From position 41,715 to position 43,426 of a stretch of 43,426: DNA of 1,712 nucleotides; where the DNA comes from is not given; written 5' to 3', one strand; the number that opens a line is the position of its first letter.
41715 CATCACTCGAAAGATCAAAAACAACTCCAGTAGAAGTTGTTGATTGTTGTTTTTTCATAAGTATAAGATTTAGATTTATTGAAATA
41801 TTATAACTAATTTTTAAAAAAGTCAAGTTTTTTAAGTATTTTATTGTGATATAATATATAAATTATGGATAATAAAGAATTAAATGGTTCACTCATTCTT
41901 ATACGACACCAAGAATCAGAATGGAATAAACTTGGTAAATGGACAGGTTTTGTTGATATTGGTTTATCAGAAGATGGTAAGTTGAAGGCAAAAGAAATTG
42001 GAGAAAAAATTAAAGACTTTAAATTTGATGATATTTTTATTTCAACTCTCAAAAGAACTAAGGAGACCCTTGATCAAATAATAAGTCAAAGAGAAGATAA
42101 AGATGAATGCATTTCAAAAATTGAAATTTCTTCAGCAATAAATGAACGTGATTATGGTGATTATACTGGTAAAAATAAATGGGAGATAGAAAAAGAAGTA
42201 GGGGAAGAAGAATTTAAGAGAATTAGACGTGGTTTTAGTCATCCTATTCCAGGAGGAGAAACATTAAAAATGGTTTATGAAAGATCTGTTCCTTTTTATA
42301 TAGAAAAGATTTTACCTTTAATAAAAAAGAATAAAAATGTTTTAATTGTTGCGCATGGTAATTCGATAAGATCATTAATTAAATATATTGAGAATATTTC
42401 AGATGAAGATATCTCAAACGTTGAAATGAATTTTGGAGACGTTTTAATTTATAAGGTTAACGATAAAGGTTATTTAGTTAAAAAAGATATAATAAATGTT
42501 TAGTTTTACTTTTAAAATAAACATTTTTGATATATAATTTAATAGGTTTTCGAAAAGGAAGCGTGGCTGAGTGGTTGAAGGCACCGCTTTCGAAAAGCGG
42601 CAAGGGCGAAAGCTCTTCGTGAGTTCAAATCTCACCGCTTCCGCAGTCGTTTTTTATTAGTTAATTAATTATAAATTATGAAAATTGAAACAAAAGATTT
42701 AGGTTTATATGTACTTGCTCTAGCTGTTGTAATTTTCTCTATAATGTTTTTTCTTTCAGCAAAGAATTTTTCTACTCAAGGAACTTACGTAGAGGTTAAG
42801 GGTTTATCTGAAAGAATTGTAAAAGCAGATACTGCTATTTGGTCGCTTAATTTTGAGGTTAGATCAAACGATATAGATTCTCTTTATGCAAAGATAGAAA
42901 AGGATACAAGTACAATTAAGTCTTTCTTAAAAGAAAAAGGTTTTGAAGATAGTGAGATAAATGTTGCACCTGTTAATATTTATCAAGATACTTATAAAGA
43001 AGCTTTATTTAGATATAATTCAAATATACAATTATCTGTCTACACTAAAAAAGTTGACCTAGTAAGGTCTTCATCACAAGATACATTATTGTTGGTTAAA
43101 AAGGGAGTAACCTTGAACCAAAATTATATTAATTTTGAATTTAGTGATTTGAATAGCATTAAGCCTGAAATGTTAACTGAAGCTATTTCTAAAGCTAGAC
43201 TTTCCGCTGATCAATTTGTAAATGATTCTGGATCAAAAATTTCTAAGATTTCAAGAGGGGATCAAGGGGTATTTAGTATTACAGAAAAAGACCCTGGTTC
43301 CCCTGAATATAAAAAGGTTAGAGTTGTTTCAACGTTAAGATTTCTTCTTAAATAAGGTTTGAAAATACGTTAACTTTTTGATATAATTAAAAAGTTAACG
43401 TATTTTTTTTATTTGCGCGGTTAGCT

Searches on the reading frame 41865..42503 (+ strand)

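Call 11: search_protein_families(library=pfam, proteins=[window:41865-42503:+], max_evalue=0.1)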
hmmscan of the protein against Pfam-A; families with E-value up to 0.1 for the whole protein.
window:41865-42503:+ (212 aa): 1 family
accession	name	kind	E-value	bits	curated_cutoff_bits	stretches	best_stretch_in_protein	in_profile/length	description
PF00300.27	His_Phos_1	-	1.1e-36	126.7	21.7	1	10-205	1-188/194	Histidine phosphatase superfamily (branch 1)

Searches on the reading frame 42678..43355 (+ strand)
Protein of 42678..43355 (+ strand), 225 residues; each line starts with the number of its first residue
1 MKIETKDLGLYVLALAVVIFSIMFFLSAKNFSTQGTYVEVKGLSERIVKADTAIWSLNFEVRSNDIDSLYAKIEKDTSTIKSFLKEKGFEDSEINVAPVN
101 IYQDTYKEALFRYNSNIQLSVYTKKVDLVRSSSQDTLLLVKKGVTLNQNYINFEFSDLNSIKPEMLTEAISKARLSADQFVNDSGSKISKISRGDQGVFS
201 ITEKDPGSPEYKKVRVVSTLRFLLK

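Call 11: search_protein_families(library=pfam, proteins=[window:42678-43355:+], max_evalue=0.1)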
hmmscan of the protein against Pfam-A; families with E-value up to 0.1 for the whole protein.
window:42678-43355:+ (225 aa): 2 families
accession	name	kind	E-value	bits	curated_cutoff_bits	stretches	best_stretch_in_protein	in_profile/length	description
PF04402.19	SIMPL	-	1.6e-18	68.2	25.2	1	38-203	1-160/205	Protein of unknown function (DUF541)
PF04695.18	Pex14_N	-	0.083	13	23.2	0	82-96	28-42/46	Pex14 N-terminal domain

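Call 89: find_encoding_contigs(protein=window:42678-43352:+, flank=10000, max_places=2)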
Protein window:42678-43352:+ (225 aa): 4 contigs read that carry it; 2 places shown.
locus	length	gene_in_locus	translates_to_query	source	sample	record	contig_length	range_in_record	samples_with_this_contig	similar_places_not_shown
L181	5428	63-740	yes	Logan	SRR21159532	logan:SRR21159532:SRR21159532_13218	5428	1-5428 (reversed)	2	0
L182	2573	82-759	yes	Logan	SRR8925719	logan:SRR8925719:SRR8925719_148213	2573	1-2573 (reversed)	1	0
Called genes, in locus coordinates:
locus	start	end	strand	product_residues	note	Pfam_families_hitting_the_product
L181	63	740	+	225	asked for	PF04402:SIMPL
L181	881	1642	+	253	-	PF00483:NTP_transferase, PF01128:IspD, PF02348:CTP_transf_3 (weak), PF12804:NTP_transf_3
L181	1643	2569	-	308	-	PF01134:GIDA (faint), PF03486:HI0933_like (faint), PF07992:Pyr_redox_2, PF13738:Pyr_redox_3, PF00070:Pyr_redox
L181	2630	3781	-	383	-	PF00091:Tubulin, PF12327:FtsZ_C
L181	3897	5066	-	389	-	PF02491:SHS2_FTSA, PF11104:PilM_2, PF14450:FtsA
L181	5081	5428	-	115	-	?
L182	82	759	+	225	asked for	PF04402:SIMPL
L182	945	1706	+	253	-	PF00483:NTP_transferase, PF01128:IspD, PF02348:CTP_transf_3 (weak), PF12804:NTP_transf_3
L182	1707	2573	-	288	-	?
